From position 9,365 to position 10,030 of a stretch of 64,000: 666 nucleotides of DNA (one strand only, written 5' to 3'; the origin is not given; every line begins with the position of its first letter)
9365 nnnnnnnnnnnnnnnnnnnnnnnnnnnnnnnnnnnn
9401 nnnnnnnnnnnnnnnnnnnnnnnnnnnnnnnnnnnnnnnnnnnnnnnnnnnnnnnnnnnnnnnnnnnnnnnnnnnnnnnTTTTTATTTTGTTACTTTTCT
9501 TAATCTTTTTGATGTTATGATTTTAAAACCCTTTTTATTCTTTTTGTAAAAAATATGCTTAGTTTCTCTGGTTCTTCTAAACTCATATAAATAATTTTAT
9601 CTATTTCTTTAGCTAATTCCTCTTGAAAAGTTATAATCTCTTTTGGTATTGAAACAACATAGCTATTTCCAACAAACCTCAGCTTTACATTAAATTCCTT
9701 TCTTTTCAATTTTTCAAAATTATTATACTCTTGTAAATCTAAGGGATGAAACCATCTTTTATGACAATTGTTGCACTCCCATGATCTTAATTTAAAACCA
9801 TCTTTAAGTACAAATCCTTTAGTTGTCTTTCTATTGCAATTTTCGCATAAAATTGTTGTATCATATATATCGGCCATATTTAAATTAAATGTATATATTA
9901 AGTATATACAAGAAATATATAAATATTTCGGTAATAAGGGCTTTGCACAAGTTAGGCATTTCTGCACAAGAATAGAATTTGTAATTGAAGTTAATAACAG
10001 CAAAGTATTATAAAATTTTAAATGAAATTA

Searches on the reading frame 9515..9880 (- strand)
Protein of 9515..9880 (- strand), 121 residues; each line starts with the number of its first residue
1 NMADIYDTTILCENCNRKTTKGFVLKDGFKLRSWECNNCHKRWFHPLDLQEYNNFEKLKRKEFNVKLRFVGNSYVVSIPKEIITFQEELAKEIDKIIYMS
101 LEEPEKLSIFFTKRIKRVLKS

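Call 4: search_protein_families(library=pfam, proteins=[window:9515-9880:-], max_evalue=1)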
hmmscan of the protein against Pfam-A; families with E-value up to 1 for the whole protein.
window:9515-9880:- (121 aa): 2 families
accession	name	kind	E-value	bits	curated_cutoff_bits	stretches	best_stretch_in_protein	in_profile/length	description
PF04014.23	MazE_antitoxin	-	0.0049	17.2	24.7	1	69-83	3-17/48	Antidote-toxin recognition MazE, bacterial antitoxin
PF07282.18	Cas12f1-like_TNB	-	0.076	13.6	26.3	1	6-41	26-48/60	Cas12f1-like, TNB domain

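Call 5: search_protein_families(library=ncbifam, proteins=[window:9515-9880:-], max_evalue=1)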
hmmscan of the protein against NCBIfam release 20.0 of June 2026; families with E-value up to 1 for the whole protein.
window:9515-9880:- (121 aa): 3 families
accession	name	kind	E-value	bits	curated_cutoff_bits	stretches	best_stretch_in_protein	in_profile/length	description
TIGR02609.1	doc_partner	hypoth_equivalog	7.8e-06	26.2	55.9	1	66-97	2-31/74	putative addiction module antidote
NF038281.1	IS200_TnpB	exception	0.019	14.1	425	1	4-42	310-344/360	IS200/IS605 family element RNA-guided endonuclease TnpB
TIGR04104.1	cxxc_20_cxxc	subfamily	0.42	11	45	1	12-42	3-34/93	TIGR04104 family putative zinc finger protein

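Call 82: search_protein_families(library=padloc, proteins=[window:9515-9880:-], max_evalue=0.1)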
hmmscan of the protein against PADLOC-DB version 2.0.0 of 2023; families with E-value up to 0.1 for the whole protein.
window:9515-9880:- (121 aa): 0 families
